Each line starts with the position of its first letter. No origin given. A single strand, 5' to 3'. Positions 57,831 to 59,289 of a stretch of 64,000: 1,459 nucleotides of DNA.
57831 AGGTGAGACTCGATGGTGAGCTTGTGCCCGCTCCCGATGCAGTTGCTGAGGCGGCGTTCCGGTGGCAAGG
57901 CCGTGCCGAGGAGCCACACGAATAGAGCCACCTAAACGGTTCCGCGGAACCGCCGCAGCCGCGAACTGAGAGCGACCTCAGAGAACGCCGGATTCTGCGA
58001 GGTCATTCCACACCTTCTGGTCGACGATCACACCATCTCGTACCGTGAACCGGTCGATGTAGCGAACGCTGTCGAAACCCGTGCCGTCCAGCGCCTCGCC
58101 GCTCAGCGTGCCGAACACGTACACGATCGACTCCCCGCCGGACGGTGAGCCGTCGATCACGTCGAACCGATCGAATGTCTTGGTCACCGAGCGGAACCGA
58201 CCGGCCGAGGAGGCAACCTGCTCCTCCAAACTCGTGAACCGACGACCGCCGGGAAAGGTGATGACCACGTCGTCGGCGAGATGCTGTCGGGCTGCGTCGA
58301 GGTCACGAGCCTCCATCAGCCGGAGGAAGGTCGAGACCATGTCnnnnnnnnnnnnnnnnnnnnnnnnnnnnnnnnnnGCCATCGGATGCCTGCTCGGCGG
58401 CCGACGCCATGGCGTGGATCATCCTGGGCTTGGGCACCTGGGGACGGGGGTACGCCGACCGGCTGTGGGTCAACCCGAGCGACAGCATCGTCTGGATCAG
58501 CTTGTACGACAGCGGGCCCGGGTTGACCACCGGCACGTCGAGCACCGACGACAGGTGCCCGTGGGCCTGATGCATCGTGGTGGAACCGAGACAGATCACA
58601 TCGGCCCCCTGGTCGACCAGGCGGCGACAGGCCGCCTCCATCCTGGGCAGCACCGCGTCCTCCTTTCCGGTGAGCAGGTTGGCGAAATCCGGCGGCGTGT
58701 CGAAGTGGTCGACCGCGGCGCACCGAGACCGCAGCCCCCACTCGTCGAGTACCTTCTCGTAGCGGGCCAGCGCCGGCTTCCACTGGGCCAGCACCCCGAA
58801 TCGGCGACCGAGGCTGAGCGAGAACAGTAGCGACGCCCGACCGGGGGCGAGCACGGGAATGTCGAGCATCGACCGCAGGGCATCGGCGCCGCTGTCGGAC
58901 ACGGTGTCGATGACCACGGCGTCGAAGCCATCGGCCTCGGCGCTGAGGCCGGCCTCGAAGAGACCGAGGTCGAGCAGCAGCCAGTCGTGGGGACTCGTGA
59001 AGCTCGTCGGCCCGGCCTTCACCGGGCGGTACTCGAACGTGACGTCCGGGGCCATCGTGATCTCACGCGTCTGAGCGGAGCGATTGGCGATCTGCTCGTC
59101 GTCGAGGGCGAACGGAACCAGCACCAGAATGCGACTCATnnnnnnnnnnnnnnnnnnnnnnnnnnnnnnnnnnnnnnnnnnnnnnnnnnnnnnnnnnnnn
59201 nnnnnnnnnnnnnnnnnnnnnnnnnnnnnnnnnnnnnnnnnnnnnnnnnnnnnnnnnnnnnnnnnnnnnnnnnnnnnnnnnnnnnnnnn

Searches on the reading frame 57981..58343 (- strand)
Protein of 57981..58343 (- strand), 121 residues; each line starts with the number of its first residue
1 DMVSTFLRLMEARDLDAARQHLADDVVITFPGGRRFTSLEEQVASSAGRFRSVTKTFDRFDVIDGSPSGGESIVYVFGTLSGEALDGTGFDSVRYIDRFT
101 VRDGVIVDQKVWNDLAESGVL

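Call 86: search_protein_families(library=pfam, proteins=[window:57981-58343:-], max_evalue=0.1)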
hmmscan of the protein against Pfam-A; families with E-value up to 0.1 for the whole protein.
window:57981-58343:- (121 aa): 5 families
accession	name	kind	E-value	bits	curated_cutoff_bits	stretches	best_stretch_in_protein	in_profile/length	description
PF12680.13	SnoaL_2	-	2.2e-09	38.3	27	1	4-108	2-101/102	SnoaL-like domain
PF14534.12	DUF4440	-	8.7e-05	23.4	25.2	1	3-101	5-100/107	Domain of unknown function (DUF4440)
PF07366.18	SnoaL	-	0.013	15.8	28.4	1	4-117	5-121/126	SnoaL-like polyketide cyclase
PF13577.12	SnoaL_4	-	0.041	14.3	24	1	2-104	12-118/126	SnoaL-like domain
PF07858.18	LEH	-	0.055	14.2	24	1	2-29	6-33/122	Limonene-1,2-epoxide hydrolase catalytic domain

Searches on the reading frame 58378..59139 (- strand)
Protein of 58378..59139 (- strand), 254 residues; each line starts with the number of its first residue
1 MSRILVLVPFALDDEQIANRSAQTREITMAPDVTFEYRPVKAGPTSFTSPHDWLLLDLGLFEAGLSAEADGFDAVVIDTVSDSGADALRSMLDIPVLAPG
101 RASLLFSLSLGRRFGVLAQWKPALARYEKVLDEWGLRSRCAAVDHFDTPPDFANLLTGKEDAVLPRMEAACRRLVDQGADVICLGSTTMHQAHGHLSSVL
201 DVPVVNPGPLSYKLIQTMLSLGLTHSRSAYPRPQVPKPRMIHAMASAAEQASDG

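Call 86: search_protein_families(library=pfam, proteins=[window:58378-59139:-], max_evalue=0.1)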
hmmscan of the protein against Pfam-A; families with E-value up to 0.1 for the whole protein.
window:58378-59139:- (254 aa): 1 family
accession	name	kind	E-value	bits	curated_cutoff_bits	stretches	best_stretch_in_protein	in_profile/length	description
PF01177.27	Asp_Glu_race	-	3.9e-29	102.4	31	1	23-208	19-204/211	Asp/Glu/Hydantoin racemase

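Call 93: predict_structure(alignment_id=A3)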
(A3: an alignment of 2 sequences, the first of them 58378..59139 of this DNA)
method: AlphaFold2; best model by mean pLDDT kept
length: 254 residues; sequences in the alignment: 2
mean_pLDDT: 62.7   pTM: 0.50
mean pLDDT of the five models: 62.7, 59.5, 58.3, 55.5, 54.9
residues with pLDDT >= 90: 9; 70-90: 77; 50-70: 102; < 50: 66
segments of 3 or more residues with pLDDT < 50: 100-103, 105-109, 151-158, 209-254
pLDDT, mean of each block of 10 residues (from residue 1): 70 65 55 70 56 64 76 70 61 62 49 75 67 67 75 49 81 91 68 79 65 47 41 35 40 38
secondary structure, 60 per line:
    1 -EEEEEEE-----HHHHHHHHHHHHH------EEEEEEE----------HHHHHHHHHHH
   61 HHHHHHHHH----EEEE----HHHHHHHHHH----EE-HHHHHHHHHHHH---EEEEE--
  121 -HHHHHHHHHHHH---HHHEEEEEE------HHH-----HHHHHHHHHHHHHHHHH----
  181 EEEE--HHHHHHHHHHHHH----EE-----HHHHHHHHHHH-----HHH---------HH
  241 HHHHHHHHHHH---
elements in order: E2-8 H14-26 E33-39 H50-69 E74-77 H82-91 H99-110 E114-118 H122-133 E140-145 H160-176 E181-184 H187-199 H211-221 H239-251

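Call 95: fold_search(model_id=the predicted structure, library=pdb)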
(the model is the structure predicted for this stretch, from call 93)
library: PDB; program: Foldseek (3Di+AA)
matches with E <= 10: 1440; with E <= 0.001: 115
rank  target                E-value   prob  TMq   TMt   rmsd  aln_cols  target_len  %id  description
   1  3qvk_A                4.2e-13  1.00  0.57  0.58   6.3       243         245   24  Allantoin racemase from Klebsiella pneumoniae (released 2011-05-04)
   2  3qvj_A                6.3e-13  1.00  0.56  0.58   6.3       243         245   23  Allantoin racemase from Klebsiella pneumoniae (released 2011-05-04)
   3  2eq5_A                2.1e-11  1.00  0.57  0.65   5.2       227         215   22  Crystal structure of hydantoin racemase from Pyrococcus horikoshii OT3 (released 2007-10-02)
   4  5lg5_F                2.4e-11  1.00  0.54  0.57   6.4       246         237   22  Crystal structure of allantoin racemase from Pseudomonas fluorescens AllR (released 2017-05-10)
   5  2eq5_B                3.8e-11  1.00  0.55  0.63   5.4       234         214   23  Crystal structure of hydantoin racemase from Pyrococcus horikoshii OT3 (released 2007-10-02)
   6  5lfd_A                6.5e-11  1.00  0.56  0.59   6.2       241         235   22  Crystal structure of allantoin racemase from Pseudomonas fluorescens AllR (released 2017-05-10)
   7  5lg5_A                7.8e-11  1.00  0.55  0.58   6.4       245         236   23  Crystal structure of allantoin racemase from Pseudomonas fluorescens AllR (released 2017-05-10)
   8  2eq5_D                1.5e-10  1.00  0.54  0.66   4.7       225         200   21  Crystal structure of hydantoin racemase from Pyrococcus horikoshii OT3 (released 2007-10-02)
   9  9qbx_A                3.0e-09  1.00  0.57  0.57   6.5       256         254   16  Crystal structure of an atypical fungal aspartate/glutamate racemase family member OpaE (released 2026-03-18)
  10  3ixm                  2.6e-07  1.00  0.46  0.50   7.0       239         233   18  Structure of the Gly74Cys mutant of arylmalonate decarboxylase in the sulfate ion associated form (released 2010-02-23)
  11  3s81_A                3.3e-07  1.00  0.49  0.52   6.8       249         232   14  Crystal Structure of Putative Aspartate Racemase from Salmonella Typhimurium (released 2011-06-15)
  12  3dg9                  3.7e-07  1.00  0.44  0.47   7.1       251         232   17  Crystal Structure of Malonate Decarboxylase from Bordatella bronchiseptica (released 2008-08-05)
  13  5evc_A                3.9e-07  1.00  0.49  0.52   6.8       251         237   16  Crystal structure of putative aspartate racemase from Salmonella Typhimurium complexed with sulfate and potassium (released 2015-12-02)
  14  3s81_D                4.7e-07  1.00  0.49  0.53   6.8       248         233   14  Crystal Structure of Putative Aspartate Racemase from Salmonella Typhimurium (released 2011-06-15)
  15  3s7z_A                5.6e-07  1.00  0.48  0.52   6.9       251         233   15  Crystal Structure of Putative Aspartate Racemase from Salmonella Typhimurium Complexed with Succinate (released 2011-10-05)
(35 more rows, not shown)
